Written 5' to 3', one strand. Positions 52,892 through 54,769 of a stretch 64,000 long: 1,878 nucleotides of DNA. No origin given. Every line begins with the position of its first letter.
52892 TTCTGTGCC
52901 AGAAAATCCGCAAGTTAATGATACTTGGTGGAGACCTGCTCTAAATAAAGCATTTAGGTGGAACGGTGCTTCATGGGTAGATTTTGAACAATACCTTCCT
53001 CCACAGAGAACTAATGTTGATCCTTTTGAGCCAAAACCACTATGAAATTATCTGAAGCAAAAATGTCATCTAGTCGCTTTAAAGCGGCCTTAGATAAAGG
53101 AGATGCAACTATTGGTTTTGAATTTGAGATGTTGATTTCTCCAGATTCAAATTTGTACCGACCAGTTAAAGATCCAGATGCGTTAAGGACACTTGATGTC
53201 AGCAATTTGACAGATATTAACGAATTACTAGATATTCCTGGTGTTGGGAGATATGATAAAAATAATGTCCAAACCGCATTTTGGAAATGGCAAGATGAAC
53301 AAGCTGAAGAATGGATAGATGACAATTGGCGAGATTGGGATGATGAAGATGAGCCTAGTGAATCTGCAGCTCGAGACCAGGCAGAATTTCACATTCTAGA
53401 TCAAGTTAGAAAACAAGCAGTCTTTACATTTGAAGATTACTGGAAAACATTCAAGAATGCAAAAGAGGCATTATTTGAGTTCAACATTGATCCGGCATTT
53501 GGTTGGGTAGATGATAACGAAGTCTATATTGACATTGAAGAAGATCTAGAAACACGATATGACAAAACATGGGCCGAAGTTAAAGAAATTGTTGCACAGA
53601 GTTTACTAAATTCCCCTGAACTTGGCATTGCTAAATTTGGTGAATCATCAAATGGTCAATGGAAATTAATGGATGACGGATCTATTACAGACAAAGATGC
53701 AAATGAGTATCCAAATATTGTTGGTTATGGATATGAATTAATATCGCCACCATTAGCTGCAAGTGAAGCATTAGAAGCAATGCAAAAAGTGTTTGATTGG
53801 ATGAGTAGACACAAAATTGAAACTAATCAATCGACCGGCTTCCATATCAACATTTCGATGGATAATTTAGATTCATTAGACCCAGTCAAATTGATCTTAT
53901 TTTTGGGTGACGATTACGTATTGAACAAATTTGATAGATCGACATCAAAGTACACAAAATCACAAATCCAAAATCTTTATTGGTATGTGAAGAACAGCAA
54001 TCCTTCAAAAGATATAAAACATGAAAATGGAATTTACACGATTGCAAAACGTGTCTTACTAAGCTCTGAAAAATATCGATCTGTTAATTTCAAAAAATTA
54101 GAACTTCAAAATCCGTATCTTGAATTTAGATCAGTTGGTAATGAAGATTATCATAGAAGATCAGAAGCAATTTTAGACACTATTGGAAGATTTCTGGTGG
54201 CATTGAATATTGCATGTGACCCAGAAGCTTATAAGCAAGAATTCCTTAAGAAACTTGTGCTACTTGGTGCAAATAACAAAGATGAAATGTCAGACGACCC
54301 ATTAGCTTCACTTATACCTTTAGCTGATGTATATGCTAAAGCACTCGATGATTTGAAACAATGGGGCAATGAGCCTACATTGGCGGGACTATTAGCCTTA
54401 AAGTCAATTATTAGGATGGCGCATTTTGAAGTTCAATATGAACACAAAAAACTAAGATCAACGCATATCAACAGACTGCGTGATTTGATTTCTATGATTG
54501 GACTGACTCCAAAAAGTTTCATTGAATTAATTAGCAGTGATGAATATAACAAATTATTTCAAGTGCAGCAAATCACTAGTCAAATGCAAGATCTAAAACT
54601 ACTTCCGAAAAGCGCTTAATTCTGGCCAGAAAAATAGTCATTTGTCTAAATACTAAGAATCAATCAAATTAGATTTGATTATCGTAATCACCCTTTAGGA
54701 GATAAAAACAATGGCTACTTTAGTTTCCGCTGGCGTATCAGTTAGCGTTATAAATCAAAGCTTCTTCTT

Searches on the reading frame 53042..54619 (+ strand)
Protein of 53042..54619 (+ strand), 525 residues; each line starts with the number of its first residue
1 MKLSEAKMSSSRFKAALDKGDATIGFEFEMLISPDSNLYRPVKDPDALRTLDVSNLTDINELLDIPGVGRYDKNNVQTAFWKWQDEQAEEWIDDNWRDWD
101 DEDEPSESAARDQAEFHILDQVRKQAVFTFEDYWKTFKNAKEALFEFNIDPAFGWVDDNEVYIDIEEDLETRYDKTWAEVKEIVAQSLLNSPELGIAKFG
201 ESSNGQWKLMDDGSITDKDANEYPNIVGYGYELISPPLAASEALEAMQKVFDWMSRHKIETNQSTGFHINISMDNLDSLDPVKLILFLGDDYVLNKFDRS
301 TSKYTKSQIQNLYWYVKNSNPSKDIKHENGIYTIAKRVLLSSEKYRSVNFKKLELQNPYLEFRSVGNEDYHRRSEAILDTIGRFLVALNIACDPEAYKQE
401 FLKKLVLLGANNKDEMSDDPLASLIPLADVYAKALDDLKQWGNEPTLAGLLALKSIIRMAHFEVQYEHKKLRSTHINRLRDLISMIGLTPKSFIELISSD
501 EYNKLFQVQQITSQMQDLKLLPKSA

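Call 24: search_protein_families(library=pfam, proteins=[window:53042-54619:+], max_evalue=0.001)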
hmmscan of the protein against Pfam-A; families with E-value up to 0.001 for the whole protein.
window:53042-54619:+ (525 aa): 1 family
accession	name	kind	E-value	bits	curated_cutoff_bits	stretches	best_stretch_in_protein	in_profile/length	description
PF12224.13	Amidoligase_2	-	5.3e-12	46.6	22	1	198-363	40-223/245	Putative amidoligase enzyme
